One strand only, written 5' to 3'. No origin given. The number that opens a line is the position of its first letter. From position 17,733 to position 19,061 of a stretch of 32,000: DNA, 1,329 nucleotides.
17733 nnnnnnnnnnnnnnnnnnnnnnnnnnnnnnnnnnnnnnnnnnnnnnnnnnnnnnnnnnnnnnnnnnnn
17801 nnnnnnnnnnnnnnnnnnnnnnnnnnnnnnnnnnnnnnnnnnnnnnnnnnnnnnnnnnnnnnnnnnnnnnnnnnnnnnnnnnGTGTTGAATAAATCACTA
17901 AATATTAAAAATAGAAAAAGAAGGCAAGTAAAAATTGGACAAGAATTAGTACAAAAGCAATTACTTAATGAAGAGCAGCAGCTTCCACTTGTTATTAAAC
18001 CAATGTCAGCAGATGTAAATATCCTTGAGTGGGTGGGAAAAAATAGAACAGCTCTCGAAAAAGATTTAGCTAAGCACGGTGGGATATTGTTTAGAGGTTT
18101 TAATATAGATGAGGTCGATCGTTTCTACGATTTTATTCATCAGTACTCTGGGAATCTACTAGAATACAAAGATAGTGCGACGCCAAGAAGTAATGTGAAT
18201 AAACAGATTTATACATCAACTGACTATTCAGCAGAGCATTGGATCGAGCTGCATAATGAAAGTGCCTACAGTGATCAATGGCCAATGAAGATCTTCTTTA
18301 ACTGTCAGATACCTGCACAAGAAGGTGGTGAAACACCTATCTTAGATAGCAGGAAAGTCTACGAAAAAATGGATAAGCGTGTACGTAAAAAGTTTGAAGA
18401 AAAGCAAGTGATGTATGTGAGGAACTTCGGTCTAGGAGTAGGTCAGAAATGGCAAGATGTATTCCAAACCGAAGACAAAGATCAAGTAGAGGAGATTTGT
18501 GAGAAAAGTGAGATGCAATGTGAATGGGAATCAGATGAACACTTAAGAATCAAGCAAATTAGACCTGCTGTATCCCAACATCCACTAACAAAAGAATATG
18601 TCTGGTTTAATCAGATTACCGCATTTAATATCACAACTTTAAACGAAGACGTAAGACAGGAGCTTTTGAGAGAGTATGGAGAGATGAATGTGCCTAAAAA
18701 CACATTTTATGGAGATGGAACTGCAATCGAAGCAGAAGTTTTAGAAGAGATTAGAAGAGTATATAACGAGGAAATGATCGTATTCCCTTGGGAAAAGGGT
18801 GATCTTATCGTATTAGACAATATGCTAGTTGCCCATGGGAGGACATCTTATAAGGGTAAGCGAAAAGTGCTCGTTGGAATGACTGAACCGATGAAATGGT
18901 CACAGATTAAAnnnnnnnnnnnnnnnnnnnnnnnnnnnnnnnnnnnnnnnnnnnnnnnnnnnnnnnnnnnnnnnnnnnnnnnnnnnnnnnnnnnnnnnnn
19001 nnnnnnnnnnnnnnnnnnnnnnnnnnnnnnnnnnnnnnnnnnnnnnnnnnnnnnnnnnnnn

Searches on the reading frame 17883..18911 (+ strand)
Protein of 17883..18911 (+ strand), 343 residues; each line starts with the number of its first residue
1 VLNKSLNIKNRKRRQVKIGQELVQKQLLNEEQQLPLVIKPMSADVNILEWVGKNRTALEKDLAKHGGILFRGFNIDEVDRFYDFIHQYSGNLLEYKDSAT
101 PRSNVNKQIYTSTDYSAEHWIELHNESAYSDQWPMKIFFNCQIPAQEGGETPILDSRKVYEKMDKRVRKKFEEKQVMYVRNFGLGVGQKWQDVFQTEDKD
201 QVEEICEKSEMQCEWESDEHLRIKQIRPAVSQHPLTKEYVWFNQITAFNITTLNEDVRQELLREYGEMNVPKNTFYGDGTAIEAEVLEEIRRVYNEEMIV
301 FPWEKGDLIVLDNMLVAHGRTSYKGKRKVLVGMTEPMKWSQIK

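Call 9: search_protein_families(library=pfam, proteins=[window:17883-18911:+])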
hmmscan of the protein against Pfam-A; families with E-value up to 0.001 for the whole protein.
window:17883-18911:+ (343 aa): 1 family
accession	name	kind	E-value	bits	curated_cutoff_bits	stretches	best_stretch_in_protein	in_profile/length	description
PF02668.22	TauD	-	1.8e-43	149.8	27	1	46-333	15-266/267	Taurine catabolism dioxygenase TauD, TfdA family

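Call 14: find_homologous_proteins(query=window:17883-18911:+, max_evalue=1e-20)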
Query window:17883-18911:+ (343 aa): 4150 proteins with E <= 1e-20 among 4865 candidates; the best 120 are listed.
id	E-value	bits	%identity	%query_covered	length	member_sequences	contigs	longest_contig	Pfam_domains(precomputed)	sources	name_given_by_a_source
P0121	1.0e-230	783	100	100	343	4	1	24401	PF02668.23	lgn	-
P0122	1.1e-179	615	75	100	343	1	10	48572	PF02668.23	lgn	-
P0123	6.5e-141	487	62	98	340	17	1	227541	PF02668.23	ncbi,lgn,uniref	ncbi:TauD/TfdA family dioxygenase [Bacillus albus]|uniref:TauD/TfdA family dioxygenase n=1 Tax=Bacil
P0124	2.2e-140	486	60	99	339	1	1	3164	PF02668.23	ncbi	-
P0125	1.2e-139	483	59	99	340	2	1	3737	PF02668.23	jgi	jgi:alpha-ketoglutarate-dependent taurine dioxygenase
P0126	2.7e-138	479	60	98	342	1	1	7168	PF02668.23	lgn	-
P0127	9.2e-138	477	59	99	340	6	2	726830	PF02668.23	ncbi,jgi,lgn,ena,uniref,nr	ncbi:TauD/TfdA family dioxygenase [Cytobacillus firmus]|uniref:TauD/TfdA family dioxygenase n=1 Tax=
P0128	7.7e-137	474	61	97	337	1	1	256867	PF02668.23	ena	-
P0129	4.1e-136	472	61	98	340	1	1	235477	PF02668.23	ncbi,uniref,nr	ncbi:TauD/TfdA family dioxygenase [Metabacillus arenae]|uniref:TauD/TfdA family dioxygenase n=1 Tax=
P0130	1.1e-134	467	57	99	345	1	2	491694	PF02668.23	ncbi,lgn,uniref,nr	ncbi:TauD/TfdA family dioxygenase [Bacillus infantis]|uniref:TauD/TfdA family dioxygenase n=1 Tax=Ba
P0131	1.3e-132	460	57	99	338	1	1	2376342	PF02668.23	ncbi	ncbi:TauD/TfdA family dioxygenase [Salibacterium sp. K-3]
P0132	1.7e-112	394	50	97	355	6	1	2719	PF02668.23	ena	-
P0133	1.1e-111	391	51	97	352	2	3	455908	PF02668.23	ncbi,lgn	-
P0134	1.9e-111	390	53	95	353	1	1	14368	PF02668.23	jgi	jgi:alpha-ketoglutarate-dependent taurine dioxygenase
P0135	2.0e-111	390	52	97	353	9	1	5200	PF02668.23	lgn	-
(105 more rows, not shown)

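Call 16: find_encoding_contigs(protein=P0121, flank=10000, max_places=10)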
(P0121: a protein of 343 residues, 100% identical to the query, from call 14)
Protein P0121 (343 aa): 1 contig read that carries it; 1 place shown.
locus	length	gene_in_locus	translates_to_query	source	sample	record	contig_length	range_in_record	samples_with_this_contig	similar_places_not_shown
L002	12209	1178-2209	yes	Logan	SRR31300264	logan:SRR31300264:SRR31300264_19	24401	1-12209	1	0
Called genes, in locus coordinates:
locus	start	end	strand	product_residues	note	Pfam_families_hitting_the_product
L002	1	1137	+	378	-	?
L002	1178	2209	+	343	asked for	PF02668:TauD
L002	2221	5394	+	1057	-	PF00668:Condensation, PF00501:AMP-binding, PF13193:AMP-binding_C, PF00550:PP-binding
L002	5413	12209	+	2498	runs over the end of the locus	PF00668:Condensation, PF00501:AMP-binding, PF00550:PP-binding, PF00668:Condensation, PF00501:AMP-binding, PF13193:AMP-binding_C, PF00550:PP-binding, PF00975:Thioesterase, +1 more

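Call 17: find_encoding_contigs(protein=P0122, flank=10000, max_places=10)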
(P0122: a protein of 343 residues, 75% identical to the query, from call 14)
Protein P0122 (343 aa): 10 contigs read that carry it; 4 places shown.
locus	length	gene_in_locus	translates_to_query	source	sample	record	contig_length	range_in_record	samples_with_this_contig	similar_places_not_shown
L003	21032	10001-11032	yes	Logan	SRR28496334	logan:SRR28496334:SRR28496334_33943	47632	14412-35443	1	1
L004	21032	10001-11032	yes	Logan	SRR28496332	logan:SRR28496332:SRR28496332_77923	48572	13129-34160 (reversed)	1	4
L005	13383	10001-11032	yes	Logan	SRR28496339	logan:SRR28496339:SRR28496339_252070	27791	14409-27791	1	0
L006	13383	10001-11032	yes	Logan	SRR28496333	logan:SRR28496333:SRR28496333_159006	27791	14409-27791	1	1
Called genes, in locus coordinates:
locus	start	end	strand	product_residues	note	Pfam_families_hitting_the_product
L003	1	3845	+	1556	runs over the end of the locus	PF00668:Condensation, PF00501:AMP-binding, PF13193:AMP-binding_C, PF00550:PP-binding, PF00668:Condensation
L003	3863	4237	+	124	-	PF00668:Condensation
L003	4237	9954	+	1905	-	PF00668:Condensation, PF00501:AMP-binding, PF13193:AMP-binding_C, PF00550:PP-binding, PF00668:Condensation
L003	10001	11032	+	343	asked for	PF02668:TauD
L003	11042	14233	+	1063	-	PF00668:Condensation, PF00501:AMP-binding, PF13193:AMP-binding_C, PF00550:PP-binding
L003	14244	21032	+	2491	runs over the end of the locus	PF00668:Condensation, PF00501:AMP-binding, PF00550:PP-binding, PF00668:Condensation, PF00501:AMP-binding, PF13193:AMP-binding_C, PF00550:PP-binding, PF00975:Thioesterase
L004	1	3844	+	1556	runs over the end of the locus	PF00668:Condensation, PF00501:AMP-binding, PF13193:AMP-binding_C, PF00550:PP-binding, PF00668:Condensation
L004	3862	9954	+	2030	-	PF00668:Condensation, PF00501:AMP-binding, PF13193:AMP-binding_C, PF00550:PP-binding, PF00668:Condensation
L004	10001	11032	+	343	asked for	PF02668:TauD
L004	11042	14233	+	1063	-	PF00668:Condensation, PF00501:AMP-binding, PF13193:AMP-binding_C, PF00550:PP-binding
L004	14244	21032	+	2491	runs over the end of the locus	PF00668:Condensation, PF00501:AMP-binding, PF00550:PP-binding, PF00668:Condensation, PF00501:AMP-binding, PF13193:AMP-binding_C, PF00550:PP-binding, PF00975:Thioesterase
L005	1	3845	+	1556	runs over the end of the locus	PF00668:Condensation, PF00501:AMP-binding, PF13193:AMP-binding_C, PF00550:PP-binding, PF00668:Condensation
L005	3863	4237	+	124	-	PF00668:Condensation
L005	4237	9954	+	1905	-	PF00668:Condensation, PF00501:AMP-binding, PF13193:AMP-binding_C, PF00550:PP-binding, PF00668:Condensation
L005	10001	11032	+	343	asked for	PF02668:TauD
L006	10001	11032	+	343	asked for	PF02668:TauD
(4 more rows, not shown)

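Call 24: find_encoding_contigs(protein=P0123, flank=10000, max_places=3)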
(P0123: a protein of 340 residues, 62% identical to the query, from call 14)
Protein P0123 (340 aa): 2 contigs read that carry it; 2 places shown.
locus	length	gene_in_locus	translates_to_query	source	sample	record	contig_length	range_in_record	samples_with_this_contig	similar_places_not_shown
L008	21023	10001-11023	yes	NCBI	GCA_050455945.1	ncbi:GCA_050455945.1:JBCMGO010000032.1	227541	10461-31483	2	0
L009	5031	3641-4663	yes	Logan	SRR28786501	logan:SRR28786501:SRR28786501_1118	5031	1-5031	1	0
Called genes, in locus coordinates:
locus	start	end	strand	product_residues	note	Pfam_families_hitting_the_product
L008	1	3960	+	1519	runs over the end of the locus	PF00668:Condensation, PF00501:AMP-binding, PF13193:AMP-binding_C, PF00550:PP-binding, PF00668:Condensation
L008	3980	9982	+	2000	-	PF00668:Condensation, PF00501:AMP-binding, PF13193:AMP-binding_C, PF00550:PP-binding, PF00668:Condensation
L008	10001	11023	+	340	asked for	PF02668:TauD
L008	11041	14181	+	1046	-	PF00668:Condensation, PF00501:AMP-binding, PF13193:AMP-binding_C (weak), PF00550:PP-binding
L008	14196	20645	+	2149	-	PF00668:Condensation, PF00501:AMP-binding, PF13193:AMP-binding_C (weak), PF00550:PP-binding, PF00668:Condensation, PF00501:AMP-binding, PF13193:AMP-binding_C, PF00550:PP-binding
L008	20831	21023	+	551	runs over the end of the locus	PF00664:ABC_membrane, PF00005:ABC_tran, PF02463:SMC_N (faint)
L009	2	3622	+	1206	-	?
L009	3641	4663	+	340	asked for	PF02668:TauD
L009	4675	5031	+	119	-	?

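Call 25: find_encoding_contigs(protein=P0127, flank=10000, max_places=3)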
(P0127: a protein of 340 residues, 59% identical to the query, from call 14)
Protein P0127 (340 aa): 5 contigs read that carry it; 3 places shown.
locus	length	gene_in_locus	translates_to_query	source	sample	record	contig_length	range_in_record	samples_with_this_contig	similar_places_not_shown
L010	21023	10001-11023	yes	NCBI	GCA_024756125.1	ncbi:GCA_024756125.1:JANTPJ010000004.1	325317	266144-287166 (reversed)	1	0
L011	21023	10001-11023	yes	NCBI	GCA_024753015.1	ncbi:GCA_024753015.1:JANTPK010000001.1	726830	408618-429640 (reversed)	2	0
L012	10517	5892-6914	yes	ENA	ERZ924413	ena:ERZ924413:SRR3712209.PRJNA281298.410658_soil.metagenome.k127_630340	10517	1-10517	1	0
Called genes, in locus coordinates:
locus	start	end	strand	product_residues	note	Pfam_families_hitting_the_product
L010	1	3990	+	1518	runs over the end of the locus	PF00668:Condensation, PF00501:AMP-binding, PF13193:AMP-binding_C, PF00550:PP-binding, PF00668:Condensation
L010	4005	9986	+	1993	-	PF00668:Condensation, PF07247:AATase (faint), PF00501:AMP-binding, PF13193:AMP-binding_C, PF00550:PP-binding, PF00668:Condensation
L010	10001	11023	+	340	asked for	PF02668:TauD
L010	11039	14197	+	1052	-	PF00668:Condensation, PF00501:AMP-binding, PF13193:AMP-binding_C, PF00550:PP-binding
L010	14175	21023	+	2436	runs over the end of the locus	PF00668:Condensation, PF00501:AMP-binding, PF13193:AMP-binding_C (weak), PF00550:PP-binding, PF00668:Condensation, PF00501:AMP-binding, PF13193:AMP-binding_C, PF00550:PP-binding, +1 more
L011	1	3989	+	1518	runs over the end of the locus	PF00668:Condensation, PF00501:AMP-binding, PF13193:AMP-binding_C (weak), PF00550:PP-binding, PF00668:Condensation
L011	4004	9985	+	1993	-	PF00668:Condensation, PF07247:AATase (faint), PF00501:AMP-binding, PF13193:AMP-binding_C, PF00550:PP-binding, PF00668:Condensation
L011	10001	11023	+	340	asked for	PF02668:TauD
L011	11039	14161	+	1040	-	PF00668:Condensation, PF00501:AMP-binding, PF13193:AMP-binding_C, PF00550:PP-binding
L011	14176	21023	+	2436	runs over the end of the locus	PF00668:Condensation, PF00501:AMP-binding, PF00550:PP-binding, PF00668:Condensation, PF00501:AMP-binding, PF13193:AMP-binding_C, PF00550:PP-binding, PF00975:Thioesterase (faint)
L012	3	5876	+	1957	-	?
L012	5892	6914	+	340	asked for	PF02668:TauD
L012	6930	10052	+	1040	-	PF00668:Condensation, PF00501:AMP-binding, PF13193:AMP-binding_C, PF00550:PP-binding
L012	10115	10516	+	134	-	?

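Call 26: find_encoding_contigs(protein=P0129, flank=10000, max_places=3)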
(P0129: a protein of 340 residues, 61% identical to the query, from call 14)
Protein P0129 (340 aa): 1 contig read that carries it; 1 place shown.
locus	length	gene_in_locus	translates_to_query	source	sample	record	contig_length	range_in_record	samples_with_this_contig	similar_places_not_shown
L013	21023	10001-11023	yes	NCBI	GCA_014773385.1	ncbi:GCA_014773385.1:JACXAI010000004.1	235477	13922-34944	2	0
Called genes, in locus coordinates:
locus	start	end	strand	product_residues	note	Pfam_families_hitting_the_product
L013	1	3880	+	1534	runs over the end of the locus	PF00668:Condensation, PF00501:AMP-binding, PF13193:AMP-binding_C, PF00550:PP-binding, PF00668:Condensation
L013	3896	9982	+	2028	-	PF00668:Condensation, PF00501:AMP-binding, PF13193:AMP-binding_C, PF00550:PP-binding, PF00668:Condensation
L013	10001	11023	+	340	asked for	PF02668:TauD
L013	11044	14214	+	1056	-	PF00668:Condensation, PF00501:AMP-binding, PF13193:AMP-binding_C, PF00550:PP-binding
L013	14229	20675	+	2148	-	PF00668:Condensation, PF00501:AMP-binding, PF13193:AMP-binding_C (weak), PF00550:PP-binding, PF00668:Condensation, PF00501:AMP-binding, PF13193:AMP-binding_C (weak), PF00550:PP-binding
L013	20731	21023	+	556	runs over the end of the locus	PF00664:ABC_membrane, PF00005:ABC_tran, PF02463:SMC_N (faint)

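Call 67: search_protein_families(library=pfam, proteins=[L004:3862-5270:+], max_evalue=1e-10)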
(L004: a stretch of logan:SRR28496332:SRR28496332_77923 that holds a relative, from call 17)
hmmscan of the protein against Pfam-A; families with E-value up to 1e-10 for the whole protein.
L004:3862-5270:+ (469 aa): 1 family
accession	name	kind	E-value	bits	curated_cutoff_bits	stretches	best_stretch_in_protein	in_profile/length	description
PF00668.25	Condensation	-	7.8e-98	328.6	30.6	1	7-452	2-454/456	Condensation domain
